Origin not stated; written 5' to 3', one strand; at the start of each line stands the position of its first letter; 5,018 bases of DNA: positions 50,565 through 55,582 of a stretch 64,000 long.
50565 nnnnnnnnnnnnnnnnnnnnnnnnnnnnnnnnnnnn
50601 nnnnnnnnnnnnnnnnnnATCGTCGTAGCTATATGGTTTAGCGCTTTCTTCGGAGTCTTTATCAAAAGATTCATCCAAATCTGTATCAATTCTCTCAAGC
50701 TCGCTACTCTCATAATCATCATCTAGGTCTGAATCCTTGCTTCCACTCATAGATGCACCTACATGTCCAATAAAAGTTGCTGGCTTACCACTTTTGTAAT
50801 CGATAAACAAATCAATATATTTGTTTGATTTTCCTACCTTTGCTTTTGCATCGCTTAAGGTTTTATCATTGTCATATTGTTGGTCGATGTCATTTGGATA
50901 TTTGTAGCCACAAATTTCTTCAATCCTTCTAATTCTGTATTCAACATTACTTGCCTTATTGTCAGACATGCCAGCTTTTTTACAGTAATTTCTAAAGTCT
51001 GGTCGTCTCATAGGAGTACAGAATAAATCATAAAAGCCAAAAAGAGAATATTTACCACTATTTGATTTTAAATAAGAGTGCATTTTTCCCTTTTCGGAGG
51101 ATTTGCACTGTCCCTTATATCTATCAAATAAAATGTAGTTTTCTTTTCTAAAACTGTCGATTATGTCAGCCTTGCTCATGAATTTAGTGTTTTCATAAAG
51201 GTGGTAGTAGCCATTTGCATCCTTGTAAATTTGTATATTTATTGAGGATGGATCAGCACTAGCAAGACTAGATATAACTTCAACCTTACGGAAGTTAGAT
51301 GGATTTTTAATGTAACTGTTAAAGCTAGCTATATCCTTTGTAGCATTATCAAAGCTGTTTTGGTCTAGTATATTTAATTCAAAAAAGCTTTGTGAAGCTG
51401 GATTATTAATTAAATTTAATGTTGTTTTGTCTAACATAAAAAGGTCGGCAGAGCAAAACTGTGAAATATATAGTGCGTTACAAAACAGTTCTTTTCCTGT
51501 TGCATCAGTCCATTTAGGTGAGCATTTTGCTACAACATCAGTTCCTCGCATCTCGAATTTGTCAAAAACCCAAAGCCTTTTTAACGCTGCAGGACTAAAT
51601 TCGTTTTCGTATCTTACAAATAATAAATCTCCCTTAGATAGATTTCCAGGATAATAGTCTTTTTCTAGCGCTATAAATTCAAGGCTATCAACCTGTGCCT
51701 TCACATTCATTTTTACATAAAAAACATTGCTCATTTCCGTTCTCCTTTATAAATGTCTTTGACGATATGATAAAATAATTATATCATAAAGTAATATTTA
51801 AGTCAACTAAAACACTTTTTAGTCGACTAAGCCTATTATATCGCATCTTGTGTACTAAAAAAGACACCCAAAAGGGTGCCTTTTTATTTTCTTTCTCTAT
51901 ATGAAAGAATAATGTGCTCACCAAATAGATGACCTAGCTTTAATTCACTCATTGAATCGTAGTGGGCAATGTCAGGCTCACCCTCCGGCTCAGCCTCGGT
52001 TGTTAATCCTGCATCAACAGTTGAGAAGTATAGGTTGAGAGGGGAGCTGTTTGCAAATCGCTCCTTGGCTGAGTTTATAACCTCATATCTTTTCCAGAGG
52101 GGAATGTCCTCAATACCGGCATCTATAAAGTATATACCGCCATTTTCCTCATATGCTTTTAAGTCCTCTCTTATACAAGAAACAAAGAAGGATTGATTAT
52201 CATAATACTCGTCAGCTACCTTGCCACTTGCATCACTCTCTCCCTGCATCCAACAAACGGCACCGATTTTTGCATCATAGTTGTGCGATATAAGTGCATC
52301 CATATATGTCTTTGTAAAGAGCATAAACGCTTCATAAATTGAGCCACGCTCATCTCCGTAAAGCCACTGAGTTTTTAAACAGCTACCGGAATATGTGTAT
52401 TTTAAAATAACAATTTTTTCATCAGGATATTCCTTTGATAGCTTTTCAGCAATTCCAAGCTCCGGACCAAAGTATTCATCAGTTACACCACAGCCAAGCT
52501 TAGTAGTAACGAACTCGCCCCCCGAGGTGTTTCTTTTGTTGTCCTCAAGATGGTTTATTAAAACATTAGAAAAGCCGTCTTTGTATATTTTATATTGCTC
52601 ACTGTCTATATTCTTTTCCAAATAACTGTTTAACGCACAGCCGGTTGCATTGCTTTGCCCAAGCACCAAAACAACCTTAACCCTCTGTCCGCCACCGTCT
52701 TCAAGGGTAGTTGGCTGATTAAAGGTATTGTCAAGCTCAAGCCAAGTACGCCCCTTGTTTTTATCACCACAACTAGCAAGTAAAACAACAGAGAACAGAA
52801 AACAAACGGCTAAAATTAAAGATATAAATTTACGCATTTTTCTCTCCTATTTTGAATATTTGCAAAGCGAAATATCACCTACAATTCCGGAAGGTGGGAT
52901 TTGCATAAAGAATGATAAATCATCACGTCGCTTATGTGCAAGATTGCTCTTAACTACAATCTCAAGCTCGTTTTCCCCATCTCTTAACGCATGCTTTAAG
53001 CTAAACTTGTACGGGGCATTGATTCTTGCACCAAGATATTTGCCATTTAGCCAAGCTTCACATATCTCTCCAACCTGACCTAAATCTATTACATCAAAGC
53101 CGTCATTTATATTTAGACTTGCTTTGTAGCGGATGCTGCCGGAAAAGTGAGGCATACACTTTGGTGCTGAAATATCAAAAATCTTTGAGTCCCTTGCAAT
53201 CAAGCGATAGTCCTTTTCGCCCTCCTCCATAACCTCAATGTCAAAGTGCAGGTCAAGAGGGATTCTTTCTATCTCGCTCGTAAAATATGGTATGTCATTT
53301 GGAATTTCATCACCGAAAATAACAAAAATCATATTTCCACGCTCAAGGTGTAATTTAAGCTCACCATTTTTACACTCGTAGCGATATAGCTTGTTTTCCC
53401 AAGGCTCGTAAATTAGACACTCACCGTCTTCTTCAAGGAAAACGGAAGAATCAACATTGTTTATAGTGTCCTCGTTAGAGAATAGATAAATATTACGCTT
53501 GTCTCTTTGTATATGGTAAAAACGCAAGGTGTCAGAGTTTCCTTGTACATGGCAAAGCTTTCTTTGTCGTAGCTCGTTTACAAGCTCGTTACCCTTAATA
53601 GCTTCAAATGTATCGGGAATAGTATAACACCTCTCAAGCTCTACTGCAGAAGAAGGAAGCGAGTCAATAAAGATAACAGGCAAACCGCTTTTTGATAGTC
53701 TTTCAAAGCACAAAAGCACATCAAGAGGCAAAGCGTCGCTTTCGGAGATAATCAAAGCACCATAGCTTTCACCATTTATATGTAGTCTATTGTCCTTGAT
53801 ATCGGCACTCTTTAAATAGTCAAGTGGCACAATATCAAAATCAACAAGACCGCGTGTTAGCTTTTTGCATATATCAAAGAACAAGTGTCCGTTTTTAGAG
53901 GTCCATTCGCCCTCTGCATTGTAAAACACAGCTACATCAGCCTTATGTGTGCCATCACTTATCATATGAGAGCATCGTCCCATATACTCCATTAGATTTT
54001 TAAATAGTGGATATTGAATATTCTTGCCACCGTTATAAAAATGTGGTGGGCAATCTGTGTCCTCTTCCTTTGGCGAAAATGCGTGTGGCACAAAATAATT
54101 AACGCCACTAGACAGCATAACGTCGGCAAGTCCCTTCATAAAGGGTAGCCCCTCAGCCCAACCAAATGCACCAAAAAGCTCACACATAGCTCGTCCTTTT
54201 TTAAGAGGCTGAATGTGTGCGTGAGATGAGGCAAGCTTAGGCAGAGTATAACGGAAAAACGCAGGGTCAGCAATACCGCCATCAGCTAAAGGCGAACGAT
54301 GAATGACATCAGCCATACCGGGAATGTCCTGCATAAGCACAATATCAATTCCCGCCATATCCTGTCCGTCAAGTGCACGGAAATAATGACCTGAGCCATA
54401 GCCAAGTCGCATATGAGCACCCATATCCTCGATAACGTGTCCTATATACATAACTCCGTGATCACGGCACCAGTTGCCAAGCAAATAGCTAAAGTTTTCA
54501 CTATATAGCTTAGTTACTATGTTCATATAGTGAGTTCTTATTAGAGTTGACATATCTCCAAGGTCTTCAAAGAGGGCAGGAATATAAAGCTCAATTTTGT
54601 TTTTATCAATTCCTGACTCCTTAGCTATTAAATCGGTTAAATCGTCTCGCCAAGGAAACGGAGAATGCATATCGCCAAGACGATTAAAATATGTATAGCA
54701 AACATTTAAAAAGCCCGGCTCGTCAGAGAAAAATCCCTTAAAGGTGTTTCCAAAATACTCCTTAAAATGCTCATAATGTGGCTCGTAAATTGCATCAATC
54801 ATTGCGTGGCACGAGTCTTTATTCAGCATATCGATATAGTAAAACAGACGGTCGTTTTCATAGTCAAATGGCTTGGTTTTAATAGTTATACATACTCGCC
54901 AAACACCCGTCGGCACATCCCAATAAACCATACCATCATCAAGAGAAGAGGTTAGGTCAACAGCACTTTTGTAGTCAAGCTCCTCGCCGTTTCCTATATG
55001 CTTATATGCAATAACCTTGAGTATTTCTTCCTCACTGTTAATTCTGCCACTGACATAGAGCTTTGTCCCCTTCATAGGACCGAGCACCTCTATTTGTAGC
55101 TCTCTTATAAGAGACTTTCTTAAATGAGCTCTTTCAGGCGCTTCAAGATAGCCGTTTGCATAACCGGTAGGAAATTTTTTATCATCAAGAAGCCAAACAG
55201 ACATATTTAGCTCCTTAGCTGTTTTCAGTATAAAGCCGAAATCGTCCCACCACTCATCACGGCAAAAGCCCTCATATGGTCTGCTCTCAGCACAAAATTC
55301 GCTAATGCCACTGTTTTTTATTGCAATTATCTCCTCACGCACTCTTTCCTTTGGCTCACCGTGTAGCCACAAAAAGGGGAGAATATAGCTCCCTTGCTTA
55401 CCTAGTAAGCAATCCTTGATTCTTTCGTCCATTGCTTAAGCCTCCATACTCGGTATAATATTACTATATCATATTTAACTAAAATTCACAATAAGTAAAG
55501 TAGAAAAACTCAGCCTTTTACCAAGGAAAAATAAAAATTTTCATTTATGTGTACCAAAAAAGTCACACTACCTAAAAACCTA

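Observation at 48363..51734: Methyltransferase-less McrBC/LlaJI-type pair with an unassigned 330-aa N-terminal domain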

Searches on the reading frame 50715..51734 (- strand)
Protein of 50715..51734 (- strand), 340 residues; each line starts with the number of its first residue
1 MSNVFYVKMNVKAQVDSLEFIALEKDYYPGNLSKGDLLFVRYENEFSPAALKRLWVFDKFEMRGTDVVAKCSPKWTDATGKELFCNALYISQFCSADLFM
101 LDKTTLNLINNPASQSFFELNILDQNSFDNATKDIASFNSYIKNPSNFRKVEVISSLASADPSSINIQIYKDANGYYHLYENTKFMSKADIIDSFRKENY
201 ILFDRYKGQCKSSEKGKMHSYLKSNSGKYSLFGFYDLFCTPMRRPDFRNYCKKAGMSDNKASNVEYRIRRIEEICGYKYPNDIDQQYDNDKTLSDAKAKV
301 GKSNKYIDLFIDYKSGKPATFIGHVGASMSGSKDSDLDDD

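Call 11: search_protein_families(library=pfam, proteins=[window:50733-51734:-], max_evalue=10)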
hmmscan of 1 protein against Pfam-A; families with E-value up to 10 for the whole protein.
seq(334 aa): 2 families
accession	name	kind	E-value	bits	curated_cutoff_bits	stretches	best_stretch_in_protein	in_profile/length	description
PF16248.10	DUF4905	-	0.089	13.2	29.6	1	4-57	20-74/83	Domain of unknown function (DUF4905)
PF13556.12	HTH_30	-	0.3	11.4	27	1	264-278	29-43/59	PucR C-terminal helix-turn-helix domain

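Call 22: search_protein_representatives(protein=window:50715-51734:-)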
Query: 340 residues. Proteins with E-value up to 0.001 (for the whole library): 31; up to 1e-10: 18; up to 1e-30: 2. The best 31 are listed.
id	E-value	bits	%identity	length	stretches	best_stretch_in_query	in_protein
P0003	2.2e-215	730.6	96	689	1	1-340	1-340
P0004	2.0e-45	172.0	43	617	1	1-243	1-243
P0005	1.2e-21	93.9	30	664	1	1-266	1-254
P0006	5.8e-19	85.1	45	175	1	1-123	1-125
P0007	1.8e-17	80.2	29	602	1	1-241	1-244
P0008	1.1e-16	77.5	33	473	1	1-261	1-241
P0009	1.4e-16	77.2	27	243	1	1-243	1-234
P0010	2.4e-15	73.2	32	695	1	3-292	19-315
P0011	1.3e-14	70.8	46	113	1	1-106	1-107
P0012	4.0e-14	69.2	40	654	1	91-292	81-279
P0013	1.6e-13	67.2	33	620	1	1-240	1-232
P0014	2.3e-13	66.7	31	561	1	4-242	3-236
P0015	3.3e-13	66.2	27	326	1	2-287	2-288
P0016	2.9e-12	63.1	32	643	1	26-265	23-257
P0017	5.1e-12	62.3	26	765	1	25-242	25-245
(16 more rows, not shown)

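Call 43: find_encoding_contigs(protein=P0004, flank=8000, max_places=4)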
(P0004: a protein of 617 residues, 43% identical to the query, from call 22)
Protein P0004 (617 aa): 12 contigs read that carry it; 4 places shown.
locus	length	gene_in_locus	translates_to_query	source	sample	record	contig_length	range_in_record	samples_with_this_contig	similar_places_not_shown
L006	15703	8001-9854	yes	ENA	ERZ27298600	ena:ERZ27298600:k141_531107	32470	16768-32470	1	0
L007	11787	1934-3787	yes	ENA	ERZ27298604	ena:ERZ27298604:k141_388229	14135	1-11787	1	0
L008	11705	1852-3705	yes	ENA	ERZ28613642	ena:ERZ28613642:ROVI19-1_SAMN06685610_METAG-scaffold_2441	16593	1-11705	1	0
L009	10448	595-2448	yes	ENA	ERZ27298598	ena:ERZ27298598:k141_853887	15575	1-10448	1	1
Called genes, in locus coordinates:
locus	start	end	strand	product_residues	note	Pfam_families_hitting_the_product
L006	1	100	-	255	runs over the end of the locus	PF09520:HinfI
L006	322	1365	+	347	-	PF01661:Macro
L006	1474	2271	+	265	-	PF03747:ADP_ribosyl_GH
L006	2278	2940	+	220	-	PF05762:VWA_CoxE (faint)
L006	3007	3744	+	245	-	PF19567:CpsB_CapC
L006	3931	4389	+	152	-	PF08279:HTH_11 (faint), PF13404:HTH_AsnC-type, PF13412:HTH_24, PF01037:AsnC_trans_reg (weak)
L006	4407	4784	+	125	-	PF03118:RNA_pol_A_CTD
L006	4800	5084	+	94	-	-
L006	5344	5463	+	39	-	-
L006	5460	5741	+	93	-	PF20648:DUF6809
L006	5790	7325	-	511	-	PF00239:Resolvase, PF07508:Recombinase, PF13408:Zn_ribbon_recom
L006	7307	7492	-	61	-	PF20612:SHOCT_2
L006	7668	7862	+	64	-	-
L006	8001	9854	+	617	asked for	PF07728:AAA_5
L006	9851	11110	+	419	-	PF09563:RE_LlaJI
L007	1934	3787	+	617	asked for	PF07728:AAA_5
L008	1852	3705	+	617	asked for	PF07728:AAA_5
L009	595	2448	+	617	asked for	PF07728:AAA_5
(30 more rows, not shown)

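Call 44: find_encoding_contigs(protein=P0005, flank=8000, max_places=4)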
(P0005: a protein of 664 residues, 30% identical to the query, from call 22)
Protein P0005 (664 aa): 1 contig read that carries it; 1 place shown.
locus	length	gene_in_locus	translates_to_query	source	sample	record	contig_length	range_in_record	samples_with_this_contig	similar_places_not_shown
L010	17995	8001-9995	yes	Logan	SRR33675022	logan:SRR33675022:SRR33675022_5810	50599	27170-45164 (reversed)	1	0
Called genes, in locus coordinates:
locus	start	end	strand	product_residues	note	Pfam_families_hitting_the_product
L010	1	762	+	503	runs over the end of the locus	PF02384:N6_Mtase (faint), PF07669:Eco57I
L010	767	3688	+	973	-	PF10544:T5orf172, PF13455:MUG113 (weak), PF04851:ResIII (weak)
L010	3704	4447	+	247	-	-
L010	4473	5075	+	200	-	-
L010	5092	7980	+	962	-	PF00580:UvrD-helicase, PF13245:AAA_19, PF13361:UvrD_C, PF13538:UvrD_C_2 (faint), PF12705:PDDEXK_1, PF01930:Cas_Cas4 (weak)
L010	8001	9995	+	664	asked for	PF07728:AAA_5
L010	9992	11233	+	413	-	PF09563:RE_LlaJI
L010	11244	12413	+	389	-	PF01661:Macro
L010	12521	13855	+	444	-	PF03747:ADP_ribosyl_GH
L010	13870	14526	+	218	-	-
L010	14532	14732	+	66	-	-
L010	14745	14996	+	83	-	-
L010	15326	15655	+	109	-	PF13560:HTH_31, PF01381:HTH_3, PF12844:HTH_19 (weak), PF13443:HTH_26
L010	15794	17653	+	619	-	PF00239:Resolvase, PF07508:Recombinase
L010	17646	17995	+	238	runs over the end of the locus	-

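Call 45: find_encoding_contigs(protein=P0007, flank=6000, max_places=3)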
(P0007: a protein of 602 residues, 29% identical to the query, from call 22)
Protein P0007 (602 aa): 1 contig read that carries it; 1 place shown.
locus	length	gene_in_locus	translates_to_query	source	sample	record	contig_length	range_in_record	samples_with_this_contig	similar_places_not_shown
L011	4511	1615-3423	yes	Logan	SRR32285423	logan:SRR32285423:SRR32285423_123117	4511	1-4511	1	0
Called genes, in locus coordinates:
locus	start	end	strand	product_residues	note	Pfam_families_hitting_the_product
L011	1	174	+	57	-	?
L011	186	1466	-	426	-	PF01582:TIR (faint), PF08937:ThsB_TIR (weak), PF13676:TIR_2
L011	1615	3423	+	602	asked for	PF07728:AAA_5, PF28529:McrB_lid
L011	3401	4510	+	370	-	?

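Call 46: find_encoding_contigs(protein=P0010, flank=6000, max_places=3)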
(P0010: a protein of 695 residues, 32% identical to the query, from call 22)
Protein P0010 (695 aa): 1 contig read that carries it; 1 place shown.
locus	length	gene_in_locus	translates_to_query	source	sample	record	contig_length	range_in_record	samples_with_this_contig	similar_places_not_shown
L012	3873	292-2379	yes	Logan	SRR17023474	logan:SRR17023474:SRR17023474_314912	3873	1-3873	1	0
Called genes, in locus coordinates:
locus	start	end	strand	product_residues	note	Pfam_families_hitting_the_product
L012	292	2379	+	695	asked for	PF07728:AAA_5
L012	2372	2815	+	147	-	PF09563:RE_LlaJI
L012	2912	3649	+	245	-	PF09563:RE_LlaJI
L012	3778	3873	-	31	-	?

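Call 47: find_encoding_contigs(protein=P0013, flank=6000, max_places=3)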
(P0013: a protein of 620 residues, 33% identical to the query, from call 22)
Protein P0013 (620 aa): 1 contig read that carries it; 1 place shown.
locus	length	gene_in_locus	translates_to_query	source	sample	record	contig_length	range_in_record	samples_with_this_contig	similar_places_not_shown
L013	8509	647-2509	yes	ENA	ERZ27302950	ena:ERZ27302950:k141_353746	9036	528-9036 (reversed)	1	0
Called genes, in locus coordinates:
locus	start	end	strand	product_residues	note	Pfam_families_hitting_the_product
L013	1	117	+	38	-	?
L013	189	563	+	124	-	-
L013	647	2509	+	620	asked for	PF07728:AAA_5, PF28529:McrB_lid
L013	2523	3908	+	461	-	PF10117:McrBC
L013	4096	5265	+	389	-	-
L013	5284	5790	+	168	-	-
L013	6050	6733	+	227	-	PF13306:LRR_5 (weak)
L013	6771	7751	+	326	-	PF01580:FtsK_SpoIIIE, PF04665:Pox_A32 (faint), PF13401:AAA_22, PF25199:nSTAND_NTPase5 (faint), PF14206:Cys_rich_CPCC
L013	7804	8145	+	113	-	PF18143:HAD_SAK_2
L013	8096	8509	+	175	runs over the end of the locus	PF13306:LRR_5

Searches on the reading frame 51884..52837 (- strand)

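Call 8: search_protein_families(library=pfam, proteins=[window:51884-52837:-], max_evalue=0.001)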
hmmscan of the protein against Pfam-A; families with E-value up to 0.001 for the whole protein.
window:51884-52837:- (317 aa): 1 family
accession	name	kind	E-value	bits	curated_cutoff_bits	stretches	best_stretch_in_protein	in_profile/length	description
PF03629.24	SASA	-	1.4e-15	58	24.8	1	54-309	3-224/226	Carbohydrate esterase, sialic acid-specific acetylesterase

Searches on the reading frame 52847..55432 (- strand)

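Call 8: search_protein_families(library=pfam, proteins=[window:52847-55432:-], max_evalue=0.001)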
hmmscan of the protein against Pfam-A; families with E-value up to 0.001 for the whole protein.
window:52847-55432:- (861 aa): 1 family
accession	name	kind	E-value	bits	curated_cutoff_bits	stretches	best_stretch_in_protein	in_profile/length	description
PF17132.9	Glyco_hydro_106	-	3.1e-14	52.9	29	1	401-601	433-635/743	alpha-L-rhamnosidase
